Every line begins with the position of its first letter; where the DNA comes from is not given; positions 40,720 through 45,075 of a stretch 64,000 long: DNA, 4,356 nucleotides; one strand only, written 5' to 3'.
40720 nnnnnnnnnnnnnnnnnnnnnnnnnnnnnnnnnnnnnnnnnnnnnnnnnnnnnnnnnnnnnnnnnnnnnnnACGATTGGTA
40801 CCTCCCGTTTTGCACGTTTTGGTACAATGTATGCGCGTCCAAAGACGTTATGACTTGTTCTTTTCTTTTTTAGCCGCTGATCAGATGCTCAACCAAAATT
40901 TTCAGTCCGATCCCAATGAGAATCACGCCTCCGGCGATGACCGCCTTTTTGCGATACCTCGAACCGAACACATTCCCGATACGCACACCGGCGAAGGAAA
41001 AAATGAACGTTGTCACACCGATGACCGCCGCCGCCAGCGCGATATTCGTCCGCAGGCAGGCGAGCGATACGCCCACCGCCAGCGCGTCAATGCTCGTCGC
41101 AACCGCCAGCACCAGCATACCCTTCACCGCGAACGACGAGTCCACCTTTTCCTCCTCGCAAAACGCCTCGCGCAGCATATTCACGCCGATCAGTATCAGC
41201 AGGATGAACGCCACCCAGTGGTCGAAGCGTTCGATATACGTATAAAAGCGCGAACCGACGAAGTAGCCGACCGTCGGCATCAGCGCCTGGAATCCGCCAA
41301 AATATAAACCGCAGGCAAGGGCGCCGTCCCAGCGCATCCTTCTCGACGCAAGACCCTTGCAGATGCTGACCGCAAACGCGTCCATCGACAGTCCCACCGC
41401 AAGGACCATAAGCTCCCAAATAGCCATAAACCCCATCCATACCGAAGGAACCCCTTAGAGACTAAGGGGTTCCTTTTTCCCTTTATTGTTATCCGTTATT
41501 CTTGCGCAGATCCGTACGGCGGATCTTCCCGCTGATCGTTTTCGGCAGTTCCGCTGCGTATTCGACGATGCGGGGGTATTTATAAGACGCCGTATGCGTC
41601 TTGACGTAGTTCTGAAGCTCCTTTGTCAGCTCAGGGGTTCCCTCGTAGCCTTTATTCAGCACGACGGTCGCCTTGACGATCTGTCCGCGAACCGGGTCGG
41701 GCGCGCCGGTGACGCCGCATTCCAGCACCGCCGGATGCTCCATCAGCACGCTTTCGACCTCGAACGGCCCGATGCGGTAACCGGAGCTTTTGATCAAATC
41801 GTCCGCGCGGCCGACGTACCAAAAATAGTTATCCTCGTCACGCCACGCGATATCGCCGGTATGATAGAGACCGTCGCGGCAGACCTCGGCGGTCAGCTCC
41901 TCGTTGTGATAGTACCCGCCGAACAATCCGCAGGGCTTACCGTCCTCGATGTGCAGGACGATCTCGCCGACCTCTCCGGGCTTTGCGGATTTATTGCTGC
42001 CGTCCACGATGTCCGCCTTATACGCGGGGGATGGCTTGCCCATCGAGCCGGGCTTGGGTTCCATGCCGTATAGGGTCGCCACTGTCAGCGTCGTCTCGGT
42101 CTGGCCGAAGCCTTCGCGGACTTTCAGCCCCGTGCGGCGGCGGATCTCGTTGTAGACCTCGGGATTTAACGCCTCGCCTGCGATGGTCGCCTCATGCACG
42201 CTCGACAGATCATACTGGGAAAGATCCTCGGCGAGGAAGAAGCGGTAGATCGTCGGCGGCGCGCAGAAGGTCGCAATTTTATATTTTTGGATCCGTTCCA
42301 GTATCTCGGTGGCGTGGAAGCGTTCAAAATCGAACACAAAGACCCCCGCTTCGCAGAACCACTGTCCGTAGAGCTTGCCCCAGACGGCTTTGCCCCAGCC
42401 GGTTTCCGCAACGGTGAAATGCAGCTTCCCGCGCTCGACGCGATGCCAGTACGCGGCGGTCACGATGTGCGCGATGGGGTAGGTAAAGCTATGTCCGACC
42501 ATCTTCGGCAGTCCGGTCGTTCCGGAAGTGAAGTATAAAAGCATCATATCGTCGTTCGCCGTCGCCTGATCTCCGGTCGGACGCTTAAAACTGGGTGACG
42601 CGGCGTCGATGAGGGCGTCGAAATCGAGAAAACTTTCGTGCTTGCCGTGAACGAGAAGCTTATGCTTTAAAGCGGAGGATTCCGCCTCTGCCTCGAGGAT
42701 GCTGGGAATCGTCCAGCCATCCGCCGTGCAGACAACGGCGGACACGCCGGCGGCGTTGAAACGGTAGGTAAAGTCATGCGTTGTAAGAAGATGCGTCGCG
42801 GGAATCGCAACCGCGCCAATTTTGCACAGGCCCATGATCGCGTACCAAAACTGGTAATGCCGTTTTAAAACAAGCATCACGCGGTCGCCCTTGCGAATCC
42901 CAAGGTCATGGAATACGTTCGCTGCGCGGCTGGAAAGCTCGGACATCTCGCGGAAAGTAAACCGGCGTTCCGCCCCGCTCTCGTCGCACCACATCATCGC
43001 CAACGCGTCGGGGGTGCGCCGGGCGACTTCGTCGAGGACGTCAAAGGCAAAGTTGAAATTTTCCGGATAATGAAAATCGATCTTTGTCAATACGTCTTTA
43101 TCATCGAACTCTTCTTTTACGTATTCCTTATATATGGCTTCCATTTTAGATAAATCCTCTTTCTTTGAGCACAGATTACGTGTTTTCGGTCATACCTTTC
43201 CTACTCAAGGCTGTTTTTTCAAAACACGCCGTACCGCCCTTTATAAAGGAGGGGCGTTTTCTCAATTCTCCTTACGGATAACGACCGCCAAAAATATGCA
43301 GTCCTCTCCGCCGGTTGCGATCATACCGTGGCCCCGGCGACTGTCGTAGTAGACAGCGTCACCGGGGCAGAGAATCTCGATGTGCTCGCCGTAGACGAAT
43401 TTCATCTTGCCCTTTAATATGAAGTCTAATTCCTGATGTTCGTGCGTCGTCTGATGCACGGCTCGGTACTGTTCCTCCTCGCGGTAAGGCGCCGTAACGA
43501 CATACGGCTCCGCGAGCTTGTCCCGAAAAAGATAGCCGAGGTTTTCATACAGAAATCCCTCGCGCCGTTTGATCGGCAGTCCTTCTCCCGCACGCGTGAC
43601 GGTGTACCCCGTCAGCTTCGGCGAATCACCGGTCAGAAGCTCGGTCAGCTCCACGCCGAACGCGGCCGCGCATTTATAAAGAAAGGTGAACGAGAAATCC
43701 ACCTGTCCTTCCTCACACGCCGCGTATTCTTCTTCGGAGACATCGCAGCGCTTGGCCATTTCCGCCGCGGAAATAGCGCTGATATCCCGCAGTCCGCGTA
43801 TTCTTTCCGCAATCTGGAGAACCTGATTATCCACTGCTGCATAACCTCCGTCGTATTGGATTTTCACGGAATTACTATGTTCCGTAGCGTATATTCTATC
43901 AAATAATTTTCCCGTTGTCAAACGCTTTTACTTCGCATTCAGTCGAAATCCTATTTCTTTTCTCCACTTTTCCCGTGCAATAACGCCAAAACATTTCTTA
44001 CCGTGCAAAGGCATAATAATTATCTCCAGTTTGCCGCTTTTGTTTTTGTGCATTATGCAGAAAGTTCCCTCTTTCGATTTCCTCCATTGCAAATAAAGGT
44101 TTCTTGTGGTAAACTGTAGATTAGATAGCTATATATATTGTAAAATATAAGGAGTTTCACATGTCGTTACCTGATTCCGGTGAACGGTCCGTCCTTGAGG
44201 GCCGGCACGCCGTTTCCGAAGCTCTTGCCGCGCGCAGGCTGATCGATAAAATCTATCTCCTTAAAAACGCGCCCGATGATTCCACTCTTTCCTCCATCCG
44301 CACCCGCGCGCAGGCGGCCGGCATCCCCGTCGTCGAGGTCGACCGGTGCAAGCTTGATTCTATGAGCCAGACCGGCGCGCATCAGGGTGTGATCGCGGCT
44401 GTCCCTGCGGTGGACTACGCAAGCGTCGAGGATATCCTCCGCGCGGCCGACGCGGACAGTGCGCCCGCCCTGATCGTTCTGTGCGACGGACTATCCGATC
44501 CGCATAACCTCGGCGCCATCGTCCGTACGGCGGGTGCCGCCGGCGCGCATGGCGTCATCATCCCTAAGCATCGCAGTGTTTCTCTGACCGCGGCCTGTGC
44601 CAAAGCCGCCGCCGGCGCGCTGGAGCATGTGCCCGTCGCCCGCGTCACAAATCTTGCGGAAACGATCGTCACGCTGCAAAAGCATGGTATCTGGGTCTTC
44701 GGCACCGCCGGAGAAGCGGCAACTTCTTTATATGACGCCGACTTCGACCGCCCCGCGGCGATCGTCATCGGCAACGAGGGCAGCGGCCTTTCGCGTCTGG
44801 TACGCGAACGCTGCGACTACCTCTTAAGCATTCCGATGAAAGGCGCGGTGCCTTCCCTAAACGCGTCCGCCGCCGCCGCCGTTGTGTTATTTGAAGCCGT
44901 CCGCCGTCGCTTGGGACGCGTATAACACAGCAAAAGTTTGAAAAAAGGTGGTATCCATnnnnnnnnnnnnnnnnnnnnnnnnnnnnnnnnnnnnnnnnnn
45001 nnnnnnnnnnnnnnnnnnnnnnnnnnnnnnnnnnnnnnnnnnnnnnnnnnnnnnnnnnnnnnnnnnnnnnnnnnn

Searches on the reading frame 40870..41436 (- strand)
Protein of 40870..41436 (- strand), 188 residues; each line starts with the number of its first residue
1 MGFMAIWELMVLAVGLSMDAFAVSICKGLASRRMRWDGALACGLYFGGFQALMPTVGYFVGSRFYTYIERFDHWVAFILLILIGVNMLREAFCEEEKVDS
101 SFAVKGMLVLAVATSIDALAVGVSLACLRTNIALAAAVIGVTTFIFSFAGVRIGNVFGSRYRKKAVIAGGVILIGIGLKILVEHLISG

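Call 91: search_protein_families(library=pfam, proteins=[window:40870-41436:-], max_evalue=0.00001)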
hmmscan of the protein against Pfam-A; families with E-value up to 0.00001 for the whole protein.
window:40870-41436:- (188 aa): 1 family
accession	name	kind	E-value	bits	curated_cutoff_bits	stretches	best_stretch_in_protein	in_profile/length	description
PF02659.21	Mntp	-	2.5e-53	180.4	24.4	1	34-181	2-152/152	Putative manganese efflux pump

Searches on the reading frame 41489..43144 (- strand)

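Call 7: search_protein_families(library=pfam, proteins=[window:41489-43144:-], max_evalue=0.00001)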
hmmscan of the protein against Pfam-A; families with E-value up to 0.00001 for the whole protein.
window:41489-43144:- (551 aa): 2 families
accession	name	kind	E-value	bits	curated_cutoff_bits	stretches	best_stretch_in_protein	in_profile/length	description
PF00501.34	AMP-binding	-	6.7e-62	209.9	29.9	1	38-412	2-384/384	AMP-binding enzyme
PF13193.12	AMP-binding_C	-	1.3e-21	77.8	24.5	1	462-540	1-76/76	AMP-binding enzyme C-terminal domain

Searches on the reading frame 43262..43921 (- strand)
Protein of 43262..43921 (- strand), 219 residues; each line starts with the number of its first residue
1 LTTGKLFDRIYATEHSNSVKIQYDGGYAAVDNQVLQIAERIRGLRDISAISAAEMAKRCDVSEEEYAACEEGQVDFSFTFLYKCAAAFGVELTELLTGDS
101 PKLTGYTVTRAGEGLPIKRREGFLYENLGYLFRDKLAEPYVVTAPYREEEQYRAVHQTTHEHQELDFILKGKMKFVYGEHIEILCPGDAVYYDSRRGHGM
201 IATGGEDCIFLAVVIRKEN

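Call 91: search_protein_families(library=pfam, proteins=[window:43262-43921:-], max_evalue=0.00001)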
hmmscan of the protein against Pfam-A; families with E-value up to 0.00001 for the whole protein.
window:43262-43921:- (219 aa): 2 families
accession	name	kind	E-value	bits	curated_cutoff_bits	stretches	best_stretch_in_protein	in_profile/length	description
PF07883.17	Cupin_2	-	3.8e-10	39.8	27.2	1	158-214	14-70/70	Cupin domain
PF12844.13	HTH_19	-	4.9e-07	30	30.2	1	39-98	2-61/64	Helix-turn-helix domain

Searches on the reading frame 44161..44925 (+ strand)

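Call 91: search_protein_families(library=pfam, proteins=[window:44161-44925:+], max_evalue=0.00001)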
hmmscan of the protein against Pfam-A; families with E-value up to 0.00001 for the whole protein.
window:44161-44925:+ (254 aa): 2 families
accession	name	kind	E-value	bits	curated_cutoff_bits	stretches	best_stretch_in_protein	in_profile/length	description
PF00588.24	SpoU_methylase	-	2.4e-44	151.3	29.7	1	104-244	2-142/142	SpoU rRNA Methylase family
PF08032.17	SpoU_sub_bind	-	1.5e-18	67.3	22.8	1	12-86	2-75/76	RNA 2'-O ribose methyltransferase substrate binding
